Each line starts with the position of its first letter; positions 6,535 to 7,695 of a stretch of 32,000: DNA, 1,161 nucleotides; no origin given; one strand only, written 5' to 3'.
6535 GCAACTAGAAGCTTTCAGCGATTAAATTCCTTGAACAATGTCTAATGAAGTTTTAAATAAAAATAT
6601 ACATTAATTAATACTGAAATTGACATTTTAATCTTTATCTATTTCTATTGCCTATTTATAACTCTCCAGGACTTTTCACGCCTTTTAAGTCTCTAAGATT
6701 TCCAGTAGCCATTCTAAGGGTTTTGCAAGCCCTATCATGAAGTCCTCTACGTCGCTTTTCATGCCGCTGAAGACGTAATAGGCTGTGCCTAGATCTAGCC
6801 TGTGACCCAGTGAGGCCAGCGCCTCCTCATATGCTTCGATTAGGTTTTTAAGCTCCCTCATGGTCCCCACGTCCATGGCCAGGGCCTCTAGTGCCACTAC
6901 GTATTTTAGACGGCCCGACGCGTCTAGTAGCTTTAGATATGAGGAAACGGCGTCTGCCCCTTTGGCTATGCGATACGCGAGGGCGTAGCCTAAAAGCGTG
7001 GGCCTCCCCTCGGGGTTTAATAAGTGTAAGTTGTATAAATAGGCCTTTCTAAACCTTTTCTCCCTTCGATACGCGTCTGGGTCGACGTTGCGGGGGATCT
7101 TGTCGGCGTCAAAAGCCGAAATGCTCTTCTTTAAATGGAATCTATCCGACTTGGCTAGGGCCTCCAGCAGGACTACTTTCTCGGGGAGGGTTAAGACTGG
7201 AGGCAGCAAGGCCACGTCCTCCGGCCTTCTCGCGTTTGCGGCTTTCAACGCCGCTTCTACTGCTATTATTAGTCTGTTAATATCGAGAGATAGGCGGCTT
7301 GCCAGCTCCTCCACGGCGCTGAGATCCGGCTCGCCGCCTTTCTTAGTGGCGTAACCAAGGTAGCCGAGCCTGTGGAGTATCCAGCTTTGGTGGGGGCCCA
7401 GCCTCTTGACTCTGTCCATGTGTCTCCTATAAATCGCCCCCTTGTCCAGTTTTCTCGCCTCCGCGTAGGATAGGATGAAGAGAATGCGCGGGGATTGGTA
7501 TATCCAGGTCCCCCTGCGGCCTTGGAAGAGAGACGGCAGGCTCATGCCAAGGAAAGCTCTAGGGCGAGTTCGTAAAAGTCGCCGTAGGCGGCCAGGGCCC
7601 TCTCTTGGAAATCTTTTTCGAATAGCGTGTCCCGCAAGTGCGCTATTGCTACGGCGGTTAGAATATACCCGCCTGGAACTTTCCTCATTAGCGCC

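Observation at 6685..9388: Overlapping three-gene operon: possible RNase H-like protein, divergent P-loop ATPase and wHTH/helical protein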

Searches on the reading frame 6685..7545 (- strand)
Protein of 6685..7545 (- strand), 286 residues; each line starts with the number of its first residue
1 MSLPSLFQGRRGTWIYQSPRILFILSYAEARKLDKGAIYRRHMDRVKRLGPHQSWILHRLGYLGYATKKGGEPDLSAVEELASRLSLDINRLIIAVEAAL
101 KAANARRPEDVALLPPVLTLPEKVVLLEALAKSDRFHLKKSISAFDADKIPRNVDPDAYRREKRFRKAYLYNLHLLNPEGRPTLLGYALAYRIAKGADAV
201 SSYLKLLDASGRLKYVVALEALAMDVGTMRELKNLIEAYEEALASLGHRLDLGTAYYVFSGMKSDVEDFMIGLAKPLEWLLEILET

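Call 3: search_protein_families(library=pfam, proteins=[window:6685-7545:-], max_evalue=1)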
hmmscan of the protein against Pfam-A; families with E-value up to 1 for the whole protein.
window:6685-7545:- (286 aa): 1 family
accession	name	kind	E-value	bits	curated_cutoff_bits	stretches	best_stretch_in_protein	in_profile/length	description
PF08535.16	KorB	-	0.043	14.2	22.3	1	192-242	12-61/89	KorB domain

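Call 4: search_protein_families(library=padloc, proteins=[window:6685-7545:-], max_evalue=1)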
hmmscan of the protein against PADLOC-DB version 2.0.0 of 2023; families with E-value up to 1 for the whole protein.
window:6685-7545:- (286 aa): 0 families

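Call 5: search_protein_families(library=ncbifam, proteins=[window:6685-7545:-], max_evalue=1)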
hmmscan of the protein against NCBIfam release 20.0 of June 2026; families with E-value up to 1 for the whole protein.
window:6685-7545:- (286 aa): 0 families

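Call 12: search_solved_structures(query=window:6685-7545:-, max_evalue=10)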
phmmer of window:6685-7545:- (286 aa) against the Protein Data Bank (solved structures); distinct sequences matched with E-value up to 10: 2.
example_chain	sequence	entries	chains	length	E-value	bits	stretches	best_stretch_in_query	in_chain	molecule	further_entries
3bb6_A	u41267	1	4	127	0.42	13.5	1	36-77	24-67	Uncharacterized protein yeaR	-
7uvl_P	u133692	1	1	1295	0.82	12.6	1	112-192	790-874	LPXTG-motif cell wall anchor domain protein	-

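Call 13: search_protein_families(library=phrogs, proteins=[window:6685-7545:-], max_evalue=1)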
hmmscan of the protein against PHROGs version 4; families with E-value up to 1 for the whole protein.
window:6685-7545:- (286 aa): 0 families

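Call 28: find_homologous_proteins(query=A2, max_evalue=0.01)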
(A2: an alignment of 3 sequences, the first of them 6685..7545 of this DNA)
Query A2 (3 sequences) (286 aa, profile of the alignment): 7 proteins with E <= 0.01 among 8000 candidates.
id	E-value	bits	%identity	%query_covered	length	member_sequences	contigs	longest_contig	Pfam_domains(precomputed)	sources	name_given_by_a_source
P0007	8.2e-173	592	61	100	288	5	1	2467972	-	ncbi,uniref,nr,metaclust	ncbi:hypothetical protein [Pyrobaculum ferrireducens]|uniref:Uncharacterized protein n=1 Tax=Pyrobac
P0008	5.6e-164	562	100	100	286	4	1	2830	-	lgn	-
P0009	2.6e-156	537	88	100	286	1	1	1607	-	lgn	-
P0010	4.3e-78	281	49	99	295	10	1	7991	-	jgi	-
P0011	2.5e-74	268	46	99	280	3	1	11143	-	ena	-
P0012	4.9e-74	267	45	99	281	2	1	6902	-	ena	-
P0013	2.7e-72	262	43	98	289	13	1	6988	-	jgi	jgi:hypothetical protein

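Call 30: find_encoding_contigs(protein=P0011, flank=10000)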
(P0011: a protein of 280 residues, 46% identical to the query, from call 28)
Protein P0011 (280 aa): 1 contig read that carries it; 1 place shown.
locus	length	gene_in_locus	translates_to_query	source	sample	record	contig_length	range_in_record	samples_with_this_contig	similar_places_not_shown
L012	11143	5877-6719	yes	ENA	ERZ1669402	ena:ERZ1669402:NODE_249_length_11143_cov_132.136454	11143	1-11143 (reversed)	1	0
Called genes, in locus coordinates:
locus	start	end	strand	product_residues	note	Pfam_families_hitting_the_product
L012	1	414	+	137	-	?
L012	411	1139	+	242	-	PF00005:ABC_tran, PF13304:AAA_21 (faint)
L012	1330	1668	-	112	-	-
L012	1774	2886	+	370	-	-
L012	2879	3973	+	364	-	PF04055:Radical_SAM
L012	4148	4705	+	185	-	-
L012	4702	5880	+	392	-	-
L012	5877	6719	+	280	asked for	-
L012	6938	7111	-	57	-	-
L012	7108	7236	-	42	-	-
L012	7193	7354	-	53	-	-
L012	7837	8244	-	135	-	PF01850:PIN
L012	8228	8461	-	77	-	-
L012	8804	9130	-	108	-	PF01909:NTP_transf_2, PF18765:Polbeta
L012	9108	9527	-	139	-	PF05168:HEPN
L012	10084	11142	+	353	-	?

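Call 31: find_encoding_contigs(protein=P0010, flank=10000)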
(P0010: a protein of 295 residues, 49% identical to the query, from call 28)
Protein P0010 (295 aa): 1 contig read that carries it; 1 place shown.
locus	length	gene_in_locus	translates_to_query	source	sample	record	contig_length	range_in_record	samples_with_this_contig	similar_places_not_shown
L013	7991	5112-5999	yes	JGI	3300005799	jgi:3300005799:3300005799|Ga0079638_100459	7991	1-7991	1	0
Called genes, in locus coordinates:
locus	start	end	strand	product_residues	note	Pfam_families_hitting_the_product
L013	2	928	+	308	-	PF01566:Nramp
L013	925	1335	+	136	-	PF01325:Fe_dep_repress, PF09339:HTH_IclR (weak), PF02742:Fe_dep_repr_C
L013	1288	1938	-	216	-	PF00697:PRAI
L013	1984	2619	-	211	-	PF06195:DUF996 (faint)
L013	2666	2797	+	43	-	-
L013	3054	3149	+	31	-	-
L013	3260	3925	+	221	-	-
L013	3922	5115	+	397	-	-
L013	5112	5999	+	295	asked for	-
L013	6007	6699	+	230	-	-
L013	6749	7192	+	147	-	-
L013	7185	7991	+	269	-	?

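Call 32: find_encoding_contigs(protein=P0013, flank=10000)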
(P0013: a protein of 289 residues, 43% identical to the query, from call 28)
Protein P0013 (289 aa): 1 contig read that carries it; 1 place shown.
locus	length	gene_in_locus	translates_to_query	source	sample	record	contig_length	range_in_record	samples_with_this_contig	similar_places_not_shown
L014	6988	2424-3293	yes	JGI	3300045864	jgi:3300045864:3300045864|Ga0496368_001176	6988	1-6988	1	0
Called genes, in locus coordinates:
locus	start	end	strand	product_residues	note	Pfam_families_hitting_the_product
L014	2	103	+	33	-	?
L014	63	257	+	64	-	-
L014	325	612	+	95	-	-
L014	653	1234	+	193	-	-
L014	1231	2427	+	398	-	-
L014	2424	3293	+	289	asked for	-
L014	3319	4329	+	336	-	PF01637:ATPase_2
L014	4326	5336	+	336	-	PF01637:ATPase_2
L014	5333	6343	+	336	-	PF01637:ATPase_2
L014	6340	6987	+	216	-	?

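Call 38: search_solved_structures(query=A7, max_evalue=10)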
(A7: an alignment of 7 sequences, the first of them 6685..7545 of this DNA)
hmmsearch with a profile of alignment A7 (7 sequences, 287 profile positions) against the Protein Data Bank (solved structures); distinct sequences matched with E-value up to 10: 1.
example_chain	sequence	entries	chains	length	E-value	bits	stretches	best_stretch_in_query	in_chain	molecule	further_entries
3bb6_A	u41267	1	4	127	1.2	11.4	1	34-75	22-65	Uncharacterized protein yeaR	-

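Call 44: search_protein_families(library=pfam, alignment_id=A7, max_evalue=1)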
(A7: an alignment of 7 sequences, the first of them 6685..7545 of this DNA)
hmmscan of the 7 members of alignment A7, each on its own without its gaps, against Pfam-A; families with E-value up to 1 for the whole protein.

A. member 1, window:6685-7545:- (286 aa): 1 family
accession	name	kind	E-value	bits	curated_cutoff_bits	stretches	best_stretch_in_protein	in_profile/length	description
PF08535.16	KorB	-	0.043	14.2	22.3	1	192-242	12-61/89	KorB domain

B. families by the number of members that match (of 7 scanned): 6 families
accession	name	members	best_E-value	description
PF19378.4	DUF5953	2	0.0034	Family of unknown function (DUF5953)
PF24410.1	wHTH-HSP90_Na-assoc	1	0.013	wHTH-Hsp90_Na associated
PF08535.16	KorB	1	0.043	KorB domain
PF08032.17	SpoU_sub_bind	1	0.07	RNA 2'-O ribose methyltransferase substrate binding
PF01191.24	RNA_pol_Rpb5_C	1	0.12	RNA polymerase Rpb5, C-terminal domain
PF18646.6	DUF5632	1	0.13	Family of unknown function (DUF5632)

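Call 64: predict_structure(alignment_id=A7)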
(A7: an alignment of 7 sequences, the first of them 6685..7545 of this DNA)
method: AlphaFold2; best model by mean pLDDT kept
length: 286 residues; sequences in the alignment: 7
mean_pLDDT: 90.0   pTM: 0.91
mean pLDDT of the five models: 90.0, 88.8, 88.4, 88.2, 87.8
residues with pLDDT >= 90: 212; 70-90: 50; 50-70: 19; < 50: 5
segments of 3 or more residues with pLDDT < 50: 9-13
pLDDT, mean of each block of 10 residues (from residue 1): 62 69 97 97 93 91 77 84 93 98 96 97 98 90 86 83 91 95 96 95 97 96 94 97 96 92 70 93 92
secondary structure, 60 per line:
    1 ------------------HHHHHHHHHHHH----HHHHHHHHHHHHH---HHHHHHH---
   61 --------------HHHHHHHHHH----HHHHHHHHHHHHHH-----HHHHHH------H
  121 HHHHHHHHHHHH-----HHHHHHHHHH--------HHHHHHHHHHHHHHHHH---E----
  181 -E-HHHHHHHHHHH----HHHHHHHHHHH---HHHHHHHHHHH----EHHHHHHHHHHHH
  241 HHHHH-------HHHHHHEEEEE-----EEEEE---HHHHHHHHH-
elements in order: H19-30 H35-47 H51-57 H75-84 H89-102 H108-113 H120-132 H138-147 H156-172 H184-194 H199-209 H213-223 H229-245 H253-258 E259-263 E269-273 H277-285

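Call 68: fold_search(model_id=the predicted structure, library=pdb)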
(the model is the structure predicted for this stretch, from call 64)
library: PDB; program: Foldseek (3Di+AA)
matches with E <= 10: 180; with E <= 0.001: 0
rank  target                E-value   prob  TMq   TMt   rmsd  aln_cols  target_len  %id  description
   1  3uai_D                6.1e-01  0.05  0.14  0.13  22.0       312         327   10  Structure of the Shq1-Cbf5-Nop10-Gar1 complex from Saccharomyces cerevisiae (released 2011-12-14)
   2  8s0e_C                7.8e-01  0.03  0.11  0.06  28.0       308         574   15  H. sapiens OCCM bound to double stranded DNA (released 2024-10-02)
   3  6gmm                  9.0e-01  0.03  0.11  0.08  20.7       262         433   13  Crystal structure of Helicobacter pylori adhesin LabA (released 2019-12-18)
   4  6z0c_C                9.9e-01  0.06  0.13  0.17  17.8       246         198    8  Structure of in silico modelled artificial Maquette-3 protein (released 2021-03-17)
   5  9rku_A1               9.9e-01  0.02  0.12  0.10  21.6       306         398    9  Agrobacterium phage 7-7-1 baseplate (released 2025-12-10)
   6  6z0c_A                1.1e+00  0.06  0.13  0.17  17.7       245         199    8  Structure of in silico modelled artificial Maquette-3 protein (released 2021-03-17)
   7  1v4k                  1.1e+00  0.04  0.13  0.14  17.7       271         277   11  Crystal Structure of Octaprenyl Pyrophosphate Synthase from Hyperthermophilic Thermotoga maritima S77F mutant (released 2004-03-02)
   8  1wl1_A                1.1e+00  0.04  0.13  0.13  18.2       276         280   13  Crystal Structure Of Octaprenyl Pyrophosphate Synthase From Hyperthermophilic Thermotoga Maritima H74A mutant (released 2005-06-28)
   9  7fin_R                1.2e+00  0.05  0.14  0.12  15.4       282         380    9  Cryo-EM structure of the GIPR/GLP-1R/GCGR triagonist peptide 20-bound human GIPR-Gs complex (released 2022-02-23)
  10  7cb8_B                1.3e+00  0.04  0.15  0.13  17.6       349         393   12  Structure of a FIC-domain protein from Mycobacterium marinum in complex with CDP (released 2021-08-18)
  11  7jk5_A                1.4e+00  0.07  0.18  0.14  20.3       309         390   14  Structure of Drosophila ORC bound to DNA (released 2020-09-09)
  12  1v4h                  1.4e+00  0.05  0.15  0.15  17.7       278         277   12  Crystal Structure of Octaprenyl Pyrophosphate Synthase from Hyperthermophilic Thermotoga maritima F52A mutant (released 2004-03-02)
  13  8cq0_A                1.4e+00  0.02  0.10  0.03  25.1       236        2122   16  Photorhabdus luminescens TcdA1 prepore-to-pore intermediate, K567W K2008W mutant (released 2024-03-13)
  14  3zc1_C                1.4e+00  0.04  0.12  0.15  16.4       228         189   18  Crystal structure of AfC3PO (released 2013-01-23)
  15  7ujm_B                1.5e+00  0.03  0.11  0.11  19.9       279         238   11  Estrogen Receptor Alpha Ligand Binding Domain in Complex with a Methylated Lasofoxifene Derivative That Increases Rece (released 2022-06-15)
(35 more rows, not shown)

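Call 73: fold_search(model_id=the predicted structure, library=viral)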
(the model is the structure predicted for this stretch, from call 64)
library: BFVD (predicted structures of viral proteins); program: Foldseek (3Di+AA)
matches with E <= 10: 159; with E <= 0.001: 0
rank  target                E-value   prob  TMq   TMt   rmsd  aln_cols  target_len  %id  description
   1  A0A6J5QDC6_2          9.3e-02  0.08  0.12  0.04  21.5       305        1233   13  LT_GEWL domain containing protein [uncultured Caudovirales phage]
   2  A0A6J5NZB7            1.2e-01  0.10  0.12  0.09  27.9       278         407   14  Phage head morphogenesis domain [uncultured Caudovirales phage]
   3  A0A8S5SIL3            2.9e-01  0.08  0.14  0.07  17.4       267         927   13  Tail tape measure (Fragment) [Siphoviridae sp. ctSuy3]
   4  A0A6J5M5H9            3.2e-01  0.04  0.11  0.07  25.3       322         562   13  Tape_meas_TP901, phage tail tape measure protein, TP901 family, core region [uncultured Caudovirales phage]
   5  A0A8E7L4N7            3.5e-01  0.07  0.14  0.14  25.5       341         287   10  (no name in the UniProt tables at hand)
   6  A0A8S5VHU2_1          3.7e-01  0.07  0.14  0.07  16.7       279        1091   11  Tail tape measure [Siphoviridae sp. cthu813]
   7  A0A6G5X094            4.1e-01  0.09  0.16  0.12  16.6       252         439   13  Nucleoprotein [Bern perch virus]
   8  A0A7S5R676            4.2e-01  0.04  0.11  0.05  21.9       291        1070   13  (no name in the UniProt tables at hand)
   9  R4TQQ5                5.4e-01  0.06  0.12  0.11  19.2       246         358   11  (no name in the UniProt tables at hand)
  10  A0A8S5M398            1.1e+00  0.02  0.11  0.06  27.3       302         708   12  Tail tape measure (Fragment) [Siphoviridae sp. ctDMf1]
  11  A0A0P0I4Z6            1.2e+00  0.03  0.11  0.10  22.2       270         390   11  Internal (Core) protein [Pbunalikevirus phiFenriz]
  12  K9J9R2                1.3e+00  0.06  0.11  0.12  17.1       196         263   12  Putative DNA-dependent RNA polymerase (Fragment) [Acinetobacter phage phiAB2]
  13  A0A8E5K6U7            1.4e+00  0.04  0.09  0.14  18.8       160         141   17  (no name in the UniProt tables at hand)
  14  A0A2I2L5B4            1.4e+00  0.03  0.14  0.12  19.6       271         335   10  Uncharacterized protein [Orpheovirus IHUMI-LCC2]
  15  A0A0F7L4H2            1.4e+00  0.03  0.14  0.09  26.9       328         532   14  Tail tape measure protein [uncultured marine virus]
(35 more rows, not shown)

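Call 91: search_protein_families(library=pfam, proteins=[L012:1774-2886:+, L013:6007-6699:+, L013:6749-7192:+, L013:7185-7991:+], max_evalue=0.01)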
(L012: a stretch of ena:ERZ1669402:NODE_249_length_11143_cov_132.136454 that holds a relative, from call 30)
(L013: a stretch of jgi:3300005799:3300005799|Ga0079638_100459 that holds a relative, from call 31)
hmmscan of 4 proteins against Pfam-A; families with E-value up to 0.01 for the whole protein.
L012:1774-2886:+ (370 aa): 1 family
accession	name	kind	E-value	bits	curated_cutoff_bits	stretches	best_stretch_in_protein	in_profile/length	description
PF02687.27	FtsX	-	0.0036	17.8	25.5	1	261-320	6-66/120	FtsX-like permease C-terminal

L013:6007-6699:+ (230 aa): 0 families

L013:6749-7192:+ (147 aa): 0 families

L013:7185-7991:+ (269 aa): 1 family
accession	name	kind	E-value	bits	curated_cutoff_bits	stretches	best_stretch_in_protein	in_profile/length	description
PF00291.31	PALP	-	5.7e-24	85.4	35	1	115-233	4-117/295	Pyridoxal-phosphate dependent enzyme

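Call 96: search_dna_similar(query=window:6685-7545:-, collection=plasmids, mode=protein, max_evalue=0.01, max_rows=8)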
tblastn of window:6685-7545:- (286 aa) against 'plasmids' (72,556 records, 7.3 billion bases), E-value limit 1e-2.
No match.

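Call 97: search_dna_similar(query=window:6685-7545:-, collection=phages, mode=protein, max_evalue=0.01, max_rows=8)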
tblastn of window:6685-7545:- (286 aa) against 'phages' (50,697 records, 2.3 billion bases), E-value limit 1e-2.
No match.

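Call 99: search_protein_families(library=padloc, proteins=[L012:4148-4705:+, L013:3260-3925:+, L014:653-1234:+, P0007, P0010, P0011, P0012, P0013], max_evalue=0.1)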
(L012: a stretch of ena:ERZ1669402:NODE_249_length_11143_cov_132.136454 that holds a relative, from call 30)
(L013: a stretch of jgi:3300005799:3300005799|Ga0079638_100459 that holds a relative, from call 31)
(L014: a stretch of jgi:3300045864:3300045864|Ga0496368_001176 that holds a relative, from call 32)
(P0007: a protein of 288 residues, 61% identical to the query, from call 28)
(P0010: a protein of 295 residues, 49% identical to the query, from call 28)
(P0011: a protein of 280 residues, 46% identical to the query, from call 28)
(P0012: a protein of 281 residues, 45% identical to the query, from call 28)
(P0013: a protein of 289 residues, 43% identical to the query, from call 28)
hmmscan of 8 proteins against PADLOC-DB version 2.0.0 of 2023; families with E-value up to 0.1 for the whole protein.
L012:4148-4705:+ (185 aa): 0 families

L013:3260-3925:+ (221 aa): 0 families

L014:653-1234:+ (193 aa): 0 families

P0007 (288 aa): 0 families

P0010 (295 aa): 0 families

P0011 (280 aa): 0 families

P0012 (281 aa): 0 families

P0013 (289 aa): 0 families
